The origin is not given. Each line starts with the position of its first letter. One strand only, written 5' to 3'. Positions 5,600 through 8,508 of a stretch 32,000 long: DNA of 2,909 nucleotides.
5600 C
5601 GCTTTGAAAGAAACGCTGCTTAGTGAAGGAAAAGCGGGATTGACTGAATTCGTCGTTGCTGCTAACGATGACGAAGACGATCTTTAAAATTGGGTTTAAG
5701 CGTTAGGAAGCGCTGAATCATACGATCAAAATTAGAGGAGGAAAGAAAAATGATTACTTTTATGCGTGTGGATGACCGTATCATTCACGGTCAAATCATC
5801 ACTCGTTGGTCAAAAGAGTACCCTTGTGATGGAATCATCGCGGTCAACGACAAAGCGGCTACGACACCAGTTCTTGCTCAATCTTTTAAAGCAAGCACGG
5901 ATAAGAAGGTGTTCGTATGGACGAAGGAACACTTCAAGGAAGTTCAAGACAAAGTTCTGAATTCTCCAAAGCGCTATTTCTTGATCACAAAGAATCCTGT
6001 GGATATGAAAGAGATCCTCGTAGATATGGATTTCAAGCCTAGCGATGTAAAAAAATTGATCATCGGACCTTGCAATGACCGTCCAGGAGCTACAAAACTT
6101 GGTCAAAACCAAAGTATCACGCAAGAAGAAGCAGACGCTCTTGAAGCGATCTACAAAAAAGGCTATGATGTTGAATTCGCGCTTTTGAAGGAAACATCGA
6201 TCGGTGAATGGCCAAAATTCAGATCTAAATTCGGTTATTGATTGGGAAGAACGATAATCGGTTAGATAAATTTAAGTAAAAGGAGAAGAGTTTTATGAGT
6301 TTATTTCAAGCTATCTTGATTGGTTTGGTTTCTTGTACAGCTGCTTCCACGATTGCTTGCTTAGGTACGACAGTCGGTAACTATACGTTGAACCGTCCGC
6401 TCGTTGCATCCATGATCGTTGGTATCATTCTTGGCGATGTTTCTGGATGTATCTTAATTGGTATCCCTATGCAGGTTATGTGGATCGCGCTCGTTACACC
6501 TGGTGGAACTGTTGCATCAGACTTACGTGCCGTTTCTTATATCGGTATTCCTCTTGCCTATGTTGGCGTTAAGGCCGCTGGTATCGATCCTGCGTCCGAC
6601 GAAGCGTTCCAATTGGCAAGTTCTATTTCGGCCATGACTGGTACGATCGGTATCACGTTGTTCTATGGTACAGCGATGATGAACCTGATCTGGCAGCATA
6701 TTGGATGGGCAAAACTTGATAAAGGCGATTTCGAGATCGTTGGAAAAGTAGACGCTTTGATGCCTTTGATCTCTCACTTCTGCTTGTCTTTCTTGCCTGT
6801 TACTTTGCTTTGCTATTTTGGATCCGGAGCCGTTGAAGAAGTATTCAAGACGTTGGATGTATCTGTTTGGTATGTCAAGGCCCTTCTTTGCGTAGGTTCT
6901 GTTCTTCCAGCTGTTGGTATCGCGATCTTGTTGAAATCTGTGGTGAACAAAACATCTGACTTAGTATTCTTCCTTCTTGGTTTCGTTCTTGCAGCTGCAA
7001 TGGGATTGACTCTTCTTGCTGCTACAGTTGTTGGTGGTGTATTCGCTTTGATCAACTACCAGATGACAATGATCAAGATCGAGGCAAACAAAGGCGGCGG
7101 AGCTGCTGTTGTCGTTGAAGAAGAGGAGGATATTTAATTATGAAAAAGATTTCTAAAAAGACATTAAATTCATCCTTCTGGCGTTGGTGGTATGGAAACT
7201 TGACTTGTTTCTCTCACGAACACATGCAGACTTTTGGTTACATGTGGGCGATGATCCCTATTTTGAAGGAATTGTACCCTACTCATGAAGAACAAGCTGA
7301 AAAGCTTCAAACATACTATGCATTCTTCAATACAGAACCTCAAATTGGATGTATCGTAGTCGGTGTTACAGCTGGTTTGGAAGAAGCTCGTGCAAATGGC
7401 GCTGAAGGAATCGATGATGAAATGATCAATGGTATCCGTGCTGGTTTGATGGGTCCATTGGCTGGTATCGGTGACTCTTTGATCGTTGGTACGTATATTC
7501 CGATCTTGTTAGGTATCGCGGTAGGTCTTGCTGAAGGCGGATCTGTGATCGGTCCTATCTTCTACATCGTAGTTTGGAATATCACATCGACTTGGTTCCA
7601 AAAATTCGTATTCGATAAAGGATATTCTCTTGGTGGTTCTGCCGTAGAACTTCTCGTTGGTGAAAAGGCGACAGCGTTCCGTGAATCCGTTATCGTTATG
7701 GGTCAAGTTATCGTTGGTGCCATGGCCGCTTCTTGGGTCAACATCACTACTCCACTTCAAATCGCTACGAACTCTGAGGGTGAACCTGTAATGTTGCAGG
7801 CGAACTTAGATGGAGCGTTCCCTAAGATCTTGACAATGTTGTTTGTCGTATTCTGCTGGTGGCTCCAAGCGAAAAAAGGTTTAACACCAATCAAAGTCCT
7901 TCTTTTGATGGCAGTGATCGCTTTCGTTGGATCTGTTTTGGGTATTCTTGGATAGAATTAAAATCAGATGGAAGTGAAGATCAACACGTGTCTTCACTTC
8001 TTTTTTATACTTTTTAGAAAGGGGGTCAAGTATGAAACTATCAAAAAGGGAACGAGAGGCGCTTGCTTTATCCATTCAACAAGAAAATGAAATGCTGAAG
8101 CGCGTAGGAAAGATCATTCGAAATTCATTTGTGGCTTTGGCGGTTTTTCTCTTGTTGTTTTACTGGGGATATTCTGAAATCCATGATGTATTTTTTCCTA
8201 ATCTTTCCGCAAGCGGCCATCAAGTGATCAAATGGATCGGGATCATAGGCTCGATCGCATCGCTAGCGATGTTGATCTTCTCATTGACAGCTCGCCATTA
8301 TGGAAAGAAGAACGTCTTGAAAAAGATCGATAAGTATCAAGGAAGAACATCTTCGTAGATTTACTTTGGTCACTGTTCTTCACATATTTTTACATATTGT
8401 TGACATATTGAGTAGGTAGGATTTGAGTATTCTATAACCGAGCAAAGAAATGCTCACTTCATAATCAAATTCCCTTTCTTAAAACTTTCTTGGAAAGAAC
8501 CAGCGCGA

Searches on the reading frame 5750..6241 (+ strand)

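Call 9: search_protein_families(library=pfam, proteins=[window:5750-6241:+])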
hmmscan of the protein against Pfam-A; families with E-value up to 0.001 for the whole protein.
window:5750-6241:+ (163 aa): 1 family
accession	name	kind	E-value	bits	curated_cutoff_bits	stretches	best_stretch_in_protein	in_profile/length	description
PF03830.20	PTSIIB_sorb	-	3.7e-33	115.4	27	1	2-148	1-145/148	PTS system sorbose subfamily IIB component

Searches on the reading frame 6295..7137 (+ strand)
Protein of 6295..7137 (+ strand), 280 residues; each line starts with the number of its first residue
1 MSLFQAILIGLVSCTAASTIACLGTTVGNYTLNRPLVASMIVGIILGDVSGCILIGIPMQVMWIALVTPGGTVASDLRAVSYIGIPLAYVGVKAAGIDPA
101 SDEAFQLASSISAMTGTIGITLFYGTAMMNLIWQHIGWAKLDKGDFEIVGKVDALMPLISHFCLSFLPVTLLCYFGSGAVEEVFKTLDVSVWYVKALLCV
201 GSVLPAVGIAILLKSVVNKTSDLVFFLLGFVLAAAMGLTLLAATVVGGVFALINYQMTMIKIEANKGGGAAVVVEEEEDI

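Call 9: search_protein_families(library=pfam, proteins=[window:6295-7137:+])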
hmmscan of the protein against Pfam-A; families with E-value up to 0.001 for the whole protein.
window:6295-7137:+ (280 aa): 1 family
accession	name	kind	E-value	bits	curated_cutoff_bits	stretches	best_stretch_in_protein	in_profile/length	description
PF03609.19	EII-Sor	-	3e-53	181.1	26.3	1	3-253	1-233/233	PTS system sorbose-specific iic component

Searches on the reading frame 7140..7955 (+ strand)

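Call 9: search_protein_families(library=pfam, proteins=[window:7140-7955:+])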
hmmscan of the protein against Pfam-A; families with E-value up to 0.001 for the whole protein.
window:7140-7955:+ (271 aa): 1 family
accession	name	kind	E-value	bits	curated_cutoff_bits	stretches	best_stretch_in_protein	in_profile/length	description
PF03613.19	EIID-AGA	-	2.9e-91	305.8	25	1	3-270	1-265/265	PTS system mannose/fructose/sorbose family IID component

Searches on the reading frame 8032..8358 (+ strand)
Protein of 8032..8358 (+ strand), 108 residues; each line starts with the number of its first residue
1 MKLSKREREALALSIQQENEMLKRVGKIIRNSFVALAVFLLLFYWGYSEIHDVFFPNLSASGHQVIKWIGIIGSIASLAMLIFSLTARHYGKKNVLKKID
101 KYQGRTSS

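Call 9: search_protein_families(library=pfam, proteins=[window:8032-8358:+])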
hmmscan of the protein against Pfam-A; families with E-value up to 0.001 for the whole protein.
window:8032-8358:+ (108 aa): 0 families

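Call 10: find_encoding_contigs(protein=window:8032-8355:+, flank=3000, max_places=10)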
Protein window:8032-8355:+ (108 aa): 24 contigs read that carry it; 3 places shown.
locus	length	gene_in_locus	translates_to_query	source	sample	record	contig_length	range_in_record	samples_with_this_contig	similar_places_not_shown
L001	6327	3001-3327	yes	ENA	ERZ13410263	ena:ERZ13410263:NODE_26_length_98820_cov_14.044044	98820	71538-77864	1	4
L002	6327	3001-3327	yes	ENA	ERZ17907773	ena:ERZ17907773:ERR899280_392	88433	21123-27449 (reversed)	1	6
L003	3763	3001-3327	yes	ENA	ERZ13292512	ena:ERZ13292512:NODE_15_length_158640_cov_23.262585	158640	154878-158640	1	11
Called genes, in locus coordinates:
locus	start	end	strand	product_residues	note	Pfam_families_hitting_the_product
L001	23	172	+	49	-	-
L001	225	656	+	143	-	PF03610:EIIA-man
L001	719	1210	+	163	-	PF03830:PTSIIB_sorb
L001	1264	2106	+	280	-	PF03609:EII-Sor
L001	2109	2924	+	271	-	PF03613:EIID-AGA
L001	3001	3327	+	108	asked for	-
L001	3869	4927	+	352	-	PF13439:Glyco_transf_4, PF13579:Glyco_trans_4_4 (faint), PF00534:Glycos_transf_1, PF13692:Glyco_trans_1_4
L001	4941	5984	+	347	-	PF03706:LPG_synthase_TM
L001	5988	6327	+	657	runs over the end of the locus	PF13439:Glyco_transf_4, PF13579:Glyco_trans_4_4, PF00534:Glycos_transf_1, PF13692:Glyco_trans_1_4, PF13524:Glyco_trans_1_2 (faint), PF21982:RecX_HTH1 (faint), PF27606:UBA_Ucp12 (faint), PF21981:RecX_HTH3 (weak)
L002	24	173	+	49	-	-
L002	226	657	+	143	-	PF03610:EIIA-man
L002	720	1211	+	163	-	PF03830:PTSIIB_sorb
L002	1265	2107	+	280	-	PF03609:EII-Sor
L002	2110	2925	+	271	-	PF03613:EIID-AGA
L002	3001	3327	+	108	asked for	-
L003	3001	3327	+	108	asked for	-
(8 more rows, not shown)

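Call 39: list_cluster_members(proteins=[window:8032-8355:+, window:9972-11012:+])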
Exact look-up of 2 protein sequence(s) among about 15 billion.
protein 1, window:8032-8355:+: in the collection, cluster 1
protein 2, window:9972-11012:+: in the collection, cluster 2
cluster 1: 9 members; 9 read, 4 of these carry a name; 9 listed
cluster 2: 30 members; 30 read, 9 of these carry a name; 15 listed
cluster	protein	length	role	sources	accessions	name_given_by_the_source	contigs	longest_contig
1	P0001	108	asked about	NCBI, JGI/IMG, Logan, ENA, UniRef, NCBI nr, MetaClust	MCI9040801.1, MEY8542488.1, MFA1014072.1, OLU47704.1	hypothetical protein [Dubosiella newyorkensis] | hypothetical protein | Uncharacterized protein n=1 Tax=Dubosiella newyorkensis TaxID=1862672 ...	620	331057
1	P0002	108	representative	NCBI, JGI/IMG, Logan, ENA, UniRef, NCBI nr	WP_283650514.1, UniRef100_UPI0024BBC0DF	hypothetical protein [Dubosiella newyorkensis] | hypothetical protein n=1 Tax=Dubosiella newyorkensis TaxID=1862672 RepID=UPI0024BBC0DF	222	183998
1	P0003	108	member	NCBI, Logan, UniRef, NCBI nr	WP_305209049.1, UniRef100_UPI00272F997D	hypothetical protein [Dubosiella newyorkensis] | hypothetical protein n=1 Tax=Dubosiella newyorkensis TaxID=1862672 RepID=UPI00272F997D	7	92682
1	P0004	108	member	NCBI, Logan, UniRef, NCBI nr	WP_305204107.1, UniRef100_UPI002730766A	hypothetical protein [Dubosiella newyorkensis] | hypothetical protein n=1 Tax=Dubosiella newyorkensis TaxID=1862672 RepID=UPI002730766A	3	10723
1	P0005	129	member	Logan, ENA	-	-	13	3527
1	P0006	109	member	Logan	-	-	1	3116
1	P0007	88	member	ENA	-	-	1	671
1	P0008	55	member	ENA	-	-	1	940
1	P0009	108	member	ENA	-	-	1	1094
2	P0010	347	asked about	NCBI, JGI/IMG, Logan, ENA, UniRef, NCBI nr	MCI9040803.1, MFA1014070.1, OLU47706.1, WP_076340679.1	lysylphosphatidylglycerol synthase transmembrane domain-containing protein [Dubosiella ... | uncharacterized protein (TIRG00374 family) | Phosphatidylglycerol lysyltransferase n=1 Tax=Dubosiella newyorkensis TaxID=1862672 ...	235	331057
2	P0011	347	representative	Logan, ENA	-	-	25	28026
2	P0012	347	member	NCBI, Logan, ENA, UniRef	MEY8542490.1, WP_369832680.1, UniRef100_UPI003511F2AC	lysylphosphatidylglycerol synthase transmembrane domain-containing protein [Dubosiella ... | lysylphosphatidylglycerol synthase transmembrane domain-containing protein n=1 ...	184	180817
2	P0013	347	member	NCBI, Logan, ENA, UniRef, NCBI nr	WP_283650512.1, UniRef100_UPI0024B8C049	lysylphosphatidylglycerol synthase transmembrane domain-containing protein [Dubosiella ... | lysylphosphatidylglycerol synthase transmembrane domain-containing protein n=1 ...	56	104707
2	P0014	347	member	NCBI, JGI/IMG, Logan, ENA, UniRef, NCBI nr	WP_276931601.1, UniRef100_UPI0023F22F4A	lysylphosphatidylglycerol synthase transmembrane domain-containing protein [Dubosiella ... | lysylphosphatidylglycerol synthase transmembrane domain-containing protein n=1 ...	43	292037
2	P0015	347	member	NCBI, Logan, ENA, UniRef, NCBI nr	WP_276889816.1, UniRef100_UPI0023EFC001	lysylphosphatidylglycerol synthase transmembrane domain-containing protein [Dubosiella ... | lysylphosphatidylglycerol synthase transmembrane domain-containing protein n=1 ...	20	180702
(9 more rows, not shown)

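Call 72: search_protein_families(library=pfam, proteins=[window:8032-8355:+], max_evalue=10)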
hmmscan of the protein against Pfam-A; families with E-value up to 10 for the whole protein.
window:8032-8355:+ (108 aa): 1 family
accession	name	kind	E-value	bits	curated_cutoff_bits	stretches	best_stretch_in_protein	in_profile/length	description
PF08636.15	Pkr1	-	0.23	12.1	27.7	1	25-68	20-63/73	ER protein Pkr1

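Call 73: search_protein_families(library=ncbifam, proteins=[window:8032-8355:+], max_evalue=10)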
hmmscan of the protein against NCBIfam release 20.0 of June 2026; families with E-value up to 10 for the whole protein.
window:8032-8355:+ (108 aa): 1 family
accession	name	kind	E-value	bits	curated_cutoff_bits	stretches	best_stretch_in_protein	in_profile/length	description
NF045962.1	MAG2810_fam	equivalog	0.043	12.8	175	1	36-103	64-130/394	MAG2810 family protein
